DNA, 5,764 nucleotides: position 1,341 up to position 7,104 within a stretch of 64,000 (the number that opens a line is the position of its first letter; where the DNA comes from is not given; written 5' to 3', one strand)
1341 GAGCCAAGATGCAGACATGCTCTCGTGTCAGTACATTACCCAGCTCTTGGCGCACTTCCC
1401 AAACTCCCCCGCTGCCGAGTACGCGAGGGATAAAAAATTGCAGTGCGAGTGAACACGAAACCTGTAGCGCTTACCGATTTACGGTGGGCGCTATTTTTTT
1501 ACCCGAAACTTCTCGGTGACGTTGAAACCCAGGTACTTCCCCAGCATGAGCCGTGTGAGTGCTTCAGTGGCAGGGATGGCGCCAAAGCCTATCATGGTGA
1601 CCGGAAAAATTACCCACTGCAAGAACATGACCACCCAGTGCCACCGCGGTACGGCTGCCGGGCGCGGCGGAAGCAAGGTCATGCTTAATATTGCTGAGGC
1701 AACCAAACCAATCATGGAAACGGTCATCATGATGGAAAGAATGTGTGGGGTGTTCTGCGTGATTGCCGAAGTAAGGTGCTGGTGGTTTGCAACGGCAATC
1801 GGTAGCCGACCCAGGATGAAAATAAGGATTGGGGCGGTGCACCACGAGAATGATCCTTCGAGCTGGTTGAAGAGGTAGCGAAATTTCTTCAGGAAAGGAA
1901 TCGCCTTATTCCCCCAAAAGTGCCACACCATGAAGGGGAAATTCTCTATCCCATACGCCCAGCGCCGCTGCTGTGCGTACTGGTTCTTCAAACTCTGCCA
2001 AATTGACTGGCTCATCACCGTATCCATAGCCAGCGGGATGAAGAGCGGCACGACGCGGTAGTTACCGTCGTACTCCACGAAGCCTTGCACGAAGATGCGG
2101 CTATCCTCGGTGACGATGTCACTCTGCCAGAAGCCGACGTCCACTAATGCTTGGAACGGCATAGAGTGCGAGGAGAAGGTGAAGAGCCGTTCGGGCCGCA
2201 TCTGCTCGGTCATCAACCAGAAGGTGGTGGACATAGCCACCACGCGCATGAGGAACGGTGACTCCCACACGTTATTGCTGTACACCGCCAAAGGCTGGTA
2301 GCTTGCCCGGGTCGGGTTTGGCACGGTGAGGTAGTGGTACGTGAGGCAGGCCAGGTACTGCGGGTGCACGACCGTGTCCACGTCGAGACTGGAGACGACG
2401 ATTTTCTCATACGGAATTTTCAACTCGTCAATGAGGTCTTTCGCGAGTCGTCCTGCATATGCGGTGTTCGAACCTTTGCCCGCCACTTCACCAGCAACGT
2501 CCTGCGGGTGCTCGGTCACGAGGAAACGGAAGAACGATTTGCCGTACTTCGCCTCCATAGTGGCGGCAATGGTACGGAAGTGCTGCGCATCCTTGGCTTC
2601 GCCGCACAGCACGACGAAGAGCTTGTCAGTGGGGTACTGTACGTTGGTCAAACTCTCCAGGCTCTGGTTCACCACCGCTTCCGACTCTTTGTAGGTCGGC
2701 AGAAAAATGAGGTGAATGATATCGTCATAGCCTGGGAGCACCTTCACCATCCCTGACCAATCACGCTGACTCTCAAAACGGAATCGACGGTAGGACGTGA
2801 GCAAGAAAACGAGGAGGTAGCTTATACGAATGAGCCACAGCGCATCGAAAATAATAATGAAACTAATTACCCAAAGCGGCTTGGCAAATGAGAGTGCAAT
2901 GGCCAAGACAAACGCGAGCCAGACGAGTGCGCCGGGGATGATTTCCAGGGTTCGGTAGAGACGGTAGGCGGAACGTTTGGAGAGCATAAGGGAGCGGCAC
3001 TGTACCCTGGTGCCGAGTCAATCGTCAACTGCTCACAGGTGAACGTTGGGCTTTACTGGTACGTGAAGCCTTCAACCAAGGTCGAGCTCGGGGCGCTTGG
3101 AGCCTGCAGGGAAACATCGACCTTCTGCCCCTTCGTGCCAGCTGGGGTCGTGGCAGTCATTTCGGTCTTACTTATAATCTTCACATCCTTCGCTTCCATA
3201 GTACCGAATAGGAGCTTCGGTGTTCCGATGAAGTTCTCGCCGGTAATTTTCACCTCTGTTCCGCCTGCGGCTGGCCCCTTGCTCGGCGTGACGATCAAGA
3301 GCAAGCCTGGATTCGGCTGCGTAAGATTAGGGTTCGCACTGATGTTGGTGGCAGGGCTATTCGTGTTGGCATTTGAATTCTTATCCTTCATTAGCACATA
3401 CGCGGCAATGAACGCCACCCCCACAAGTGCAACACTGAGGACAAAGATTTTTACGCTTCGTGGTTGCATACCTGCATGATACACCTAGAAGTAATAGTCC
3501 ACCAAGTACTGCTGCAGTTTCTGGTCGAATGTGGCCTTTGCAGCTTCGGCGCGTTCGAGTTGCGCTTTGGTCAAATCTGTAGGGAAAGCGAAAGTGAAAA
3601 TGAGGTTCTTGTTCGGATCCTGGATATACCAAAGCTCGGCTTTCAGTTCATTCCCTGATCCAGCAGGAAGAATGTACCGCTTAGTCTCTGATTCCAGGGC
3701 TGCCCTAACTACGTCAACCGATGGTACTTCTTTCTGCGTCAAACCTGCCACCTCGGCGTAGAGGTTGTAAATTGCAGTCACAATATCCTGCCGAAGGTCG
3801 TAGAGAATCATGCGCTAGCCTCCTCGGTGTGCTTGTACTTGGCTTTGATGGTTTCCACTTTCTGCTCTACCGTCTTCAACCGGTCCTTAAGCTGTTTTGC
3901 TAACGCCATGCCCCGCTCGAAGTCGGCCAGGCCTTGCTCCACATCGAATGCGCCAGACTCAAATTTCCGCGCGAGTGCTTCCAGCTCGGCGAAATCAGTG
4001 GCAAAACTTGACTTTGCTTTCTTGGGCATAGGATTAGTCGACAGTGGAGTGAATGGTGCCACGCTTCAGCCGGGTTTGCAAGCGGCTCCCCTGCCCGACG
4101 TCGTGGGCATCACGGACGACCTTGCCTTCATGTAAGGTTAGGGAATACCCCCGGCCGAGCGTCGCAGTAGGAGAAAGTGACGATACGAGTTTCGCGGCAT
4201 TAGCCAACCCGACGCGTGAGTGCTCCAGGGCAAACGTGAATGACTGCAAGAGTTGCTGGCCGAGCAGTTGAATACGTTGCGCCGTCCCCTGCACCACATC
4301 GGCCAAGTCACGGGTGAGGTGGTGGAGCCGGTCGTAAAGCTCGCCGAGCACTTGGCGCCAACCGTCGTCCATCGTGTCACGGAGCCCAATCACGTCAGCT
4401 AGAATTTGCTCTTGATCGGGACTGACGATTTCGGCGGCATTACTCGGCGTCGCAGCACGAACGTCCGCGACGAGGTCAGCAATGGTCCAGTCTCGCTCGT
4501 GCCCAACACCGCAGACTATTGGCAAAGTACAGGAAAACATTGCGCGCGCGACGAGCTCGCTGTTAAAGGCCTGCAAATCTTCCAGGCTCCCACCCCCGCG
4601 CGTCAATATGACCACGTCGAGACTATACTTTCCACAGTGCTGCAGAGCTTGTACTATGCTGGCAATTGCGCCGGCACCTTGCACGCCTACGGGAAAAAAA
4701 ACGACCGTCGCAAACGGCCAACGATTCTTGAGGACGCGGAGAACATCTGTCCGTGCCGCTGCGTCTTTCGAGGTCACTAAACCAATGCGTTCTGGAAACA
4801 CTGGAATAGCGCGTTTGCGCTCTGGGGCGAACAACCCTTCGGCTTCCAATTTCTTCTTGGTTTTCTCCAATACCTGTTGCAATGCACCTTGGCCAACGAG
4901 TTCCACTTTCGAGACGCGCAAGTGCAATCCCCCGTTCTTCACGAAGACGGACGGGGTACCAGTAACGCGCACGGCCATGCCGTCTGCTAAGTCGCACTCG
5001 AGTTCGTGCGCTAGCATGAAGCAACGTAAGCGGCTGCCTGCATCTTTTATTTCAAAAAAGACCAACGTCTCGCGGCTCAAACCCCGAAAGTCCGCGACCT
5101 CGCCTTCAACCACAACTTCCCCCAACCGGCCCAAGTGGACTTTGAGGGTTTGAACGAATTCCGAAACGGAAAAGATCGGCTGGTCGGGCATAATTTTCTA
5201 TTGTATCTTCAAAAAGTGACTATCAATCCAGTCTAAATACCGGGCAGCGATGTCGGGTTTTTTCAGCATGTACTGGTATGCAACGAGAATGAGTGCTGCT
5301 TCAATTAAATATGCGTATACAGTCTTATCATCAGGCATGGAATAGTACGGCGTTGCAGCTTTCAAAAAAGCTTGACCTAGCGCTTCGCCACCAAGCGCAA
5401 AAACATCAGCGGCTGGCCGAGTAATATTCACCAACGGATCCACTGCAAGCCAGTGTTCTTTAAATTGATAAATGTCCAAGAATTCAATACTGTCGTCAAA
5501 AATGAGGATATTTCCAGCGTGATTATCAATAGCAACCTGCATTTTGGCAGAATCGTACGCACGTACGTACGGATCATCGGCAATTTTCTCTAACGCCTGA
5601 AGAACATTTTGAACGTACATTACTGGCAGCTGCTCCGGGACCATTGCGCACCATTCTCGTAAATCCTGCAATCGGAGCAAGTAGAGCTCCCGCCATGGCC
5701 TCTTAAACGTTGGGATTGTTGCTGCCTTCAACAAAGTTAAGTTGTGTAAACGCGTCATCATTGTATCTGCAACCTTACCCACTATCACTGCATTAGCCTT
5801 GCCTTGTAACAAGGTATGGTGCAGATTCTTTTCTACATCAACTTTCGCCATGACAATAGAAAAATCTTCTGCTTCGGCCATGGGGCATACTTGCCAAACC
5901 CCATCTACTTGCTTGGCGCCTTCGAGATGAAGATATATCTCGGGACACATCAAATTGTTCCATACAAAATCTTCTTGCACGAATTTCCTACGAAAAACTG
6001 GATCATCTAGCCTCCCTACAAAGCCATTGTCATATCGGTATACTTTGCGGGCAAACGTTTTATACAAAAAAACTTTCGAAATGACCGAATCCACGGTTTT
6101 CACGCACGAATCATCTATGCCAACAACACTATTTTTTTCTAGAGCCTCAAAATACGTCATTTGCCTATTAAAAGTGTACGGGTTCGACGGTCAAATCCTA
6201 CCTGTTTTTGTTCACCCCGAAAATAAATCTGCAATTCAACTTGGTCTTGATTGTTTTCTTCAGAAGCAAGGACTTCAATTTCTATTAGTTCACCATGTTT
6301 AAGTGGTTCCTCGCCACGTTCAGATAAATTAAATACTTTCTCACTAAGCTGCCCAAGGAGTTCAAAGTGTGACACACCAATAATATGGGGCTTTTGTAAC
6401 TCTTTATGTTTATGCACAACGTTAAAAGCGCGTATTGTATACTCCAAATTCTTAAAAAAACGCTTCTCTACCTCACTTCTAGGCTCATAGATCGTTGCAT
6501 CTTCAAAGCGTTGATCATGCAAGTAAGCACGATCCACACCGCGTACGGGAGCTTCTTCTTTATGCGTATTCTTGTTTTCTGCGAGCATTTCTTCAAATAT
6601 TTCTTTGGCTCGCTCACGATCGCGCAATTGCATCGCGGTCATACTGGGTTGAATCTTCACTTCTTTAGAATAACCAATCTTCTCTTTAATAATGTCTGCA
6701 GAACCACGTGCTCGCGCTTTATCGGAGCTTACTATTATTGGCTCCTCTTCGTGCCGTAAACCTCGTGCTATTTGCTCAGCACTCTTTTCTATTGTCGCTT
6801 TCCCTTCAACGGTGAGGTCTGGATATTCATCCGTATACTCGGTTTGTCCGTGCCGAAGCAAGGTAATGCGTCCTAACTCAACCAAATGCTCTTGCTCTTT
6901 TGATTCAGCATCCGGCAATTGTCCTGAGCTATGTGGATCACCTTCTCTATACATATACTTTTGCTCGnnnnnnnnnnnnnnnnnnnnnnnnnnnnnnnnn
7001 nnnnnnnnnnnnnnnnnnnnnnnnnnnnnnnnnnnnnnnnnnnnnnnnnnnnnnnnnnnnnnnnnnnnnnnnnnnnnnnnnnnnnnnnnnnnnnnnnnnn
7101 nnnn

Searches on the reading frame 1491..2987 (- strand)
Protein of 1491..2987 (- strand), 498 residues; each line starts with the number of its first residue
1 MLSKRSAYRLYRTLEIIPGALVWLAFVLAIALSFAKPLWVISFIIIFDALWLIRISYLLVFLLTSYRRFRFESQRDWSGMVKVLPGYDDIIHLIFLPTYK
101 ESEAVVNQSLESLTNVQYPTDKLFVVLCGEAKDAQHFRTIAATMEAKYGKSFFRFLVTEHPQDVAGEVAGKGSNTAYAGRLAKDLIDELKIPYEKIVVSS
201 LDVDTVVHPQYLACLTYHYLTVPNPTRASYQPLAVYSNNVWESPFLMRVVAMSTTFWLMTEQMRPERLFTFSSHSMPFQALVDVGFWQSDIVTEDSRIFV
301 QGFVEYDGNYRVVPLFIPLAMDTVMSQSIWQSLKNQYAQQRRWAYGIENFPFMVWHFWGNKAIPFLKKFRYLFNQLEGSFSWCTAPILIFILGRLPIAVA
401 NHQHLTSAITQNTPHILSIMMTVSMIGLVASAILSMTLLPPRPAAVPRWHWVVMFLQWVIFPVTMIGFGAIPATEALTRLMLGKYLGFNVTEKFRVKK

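Call 51: search_protein_families(library=pfam, proteins=[window:1491-2987:-], max_evalue=0.001)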
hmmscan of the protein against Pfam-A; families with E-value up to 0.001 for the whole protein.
window:1491-2987:- (498 aa): 1 family
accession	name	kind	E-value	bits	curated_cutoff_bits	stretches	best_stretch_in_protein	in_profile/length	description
PF13632.12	Glyco_trans_2_3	-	1.5e-07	31.9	27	1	201-436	5-191/198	Glycosyl transferase family group 2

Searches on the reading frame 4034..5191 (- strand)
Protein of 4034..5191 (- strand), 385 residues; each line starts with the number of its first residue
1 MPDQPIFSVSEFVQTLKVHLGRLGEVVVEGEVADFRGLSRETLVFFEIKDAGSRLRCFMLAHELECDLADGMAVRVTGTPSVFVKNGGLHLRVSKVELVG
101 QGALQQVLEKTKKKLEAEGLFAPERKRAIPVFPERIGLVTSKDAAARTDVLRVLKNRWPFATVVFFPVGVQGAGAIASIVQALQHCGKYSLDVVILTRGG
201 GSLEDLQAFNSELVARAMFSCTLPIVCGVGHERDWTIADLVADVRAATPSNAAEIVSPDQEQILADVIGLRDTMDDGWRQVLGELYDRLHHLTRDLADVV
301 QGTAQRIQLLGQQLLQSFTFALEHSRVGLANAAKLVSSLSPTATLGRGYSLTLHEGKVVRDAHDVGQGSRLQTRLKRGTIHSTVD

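Call 51: search_protein_families(library=pfam, proteins=[window:4034-5191:-], max_evalue=0.001)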
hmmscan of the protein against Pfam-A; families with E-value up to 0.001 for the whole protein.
window:4034-5191:- (385 aa): 3 families
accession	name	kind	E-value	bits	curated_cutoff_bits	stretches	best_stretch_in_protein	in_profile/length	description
PF02601.20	Exonuc_VII_L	-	2.9e-80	270.5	35.9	2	120-319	1-204/315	Exonuclease VII, large subunit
PF13742.12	tRNA_anti_2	-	8.5e-14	52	27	1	7-96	1-94/95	OB-fold nucleic acid binding domain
PF01336.31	tRNA_anti-codon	-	2.9e-07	30.8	27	1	26-99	1-75/75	OB-fold nucleic acid binding domain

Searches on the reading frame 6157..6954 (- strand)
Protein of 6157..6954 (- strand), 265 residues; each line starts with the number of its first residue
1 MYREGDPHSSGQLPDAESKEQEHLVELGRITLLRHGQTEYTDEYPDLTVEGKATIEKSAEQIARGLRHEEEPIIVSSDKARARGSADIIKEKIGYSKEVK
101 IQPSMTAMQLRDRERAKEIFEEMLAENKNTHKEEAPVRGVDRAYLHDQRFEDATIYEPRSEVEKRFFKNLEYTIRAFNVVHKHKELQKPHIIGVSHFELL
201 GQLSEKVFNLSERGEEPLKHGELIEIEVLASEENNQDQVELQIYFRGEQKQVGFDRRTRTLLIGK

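Call 51: search_protein_families(library=pfam, proteins=[window:6157-6954:-], max_evalue=0.001)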
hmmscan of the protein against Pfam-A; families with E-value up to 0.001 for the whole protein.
window:6157-6954:- (265 aa): 1 family
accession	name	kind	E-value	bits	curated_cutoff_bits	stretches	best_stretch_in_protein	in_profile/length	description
PF00300.27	His_Phos_1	-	9.5e-08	32.4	21.7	1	30-135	1-109/194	Histidine phosphatase superfamily (branch 1)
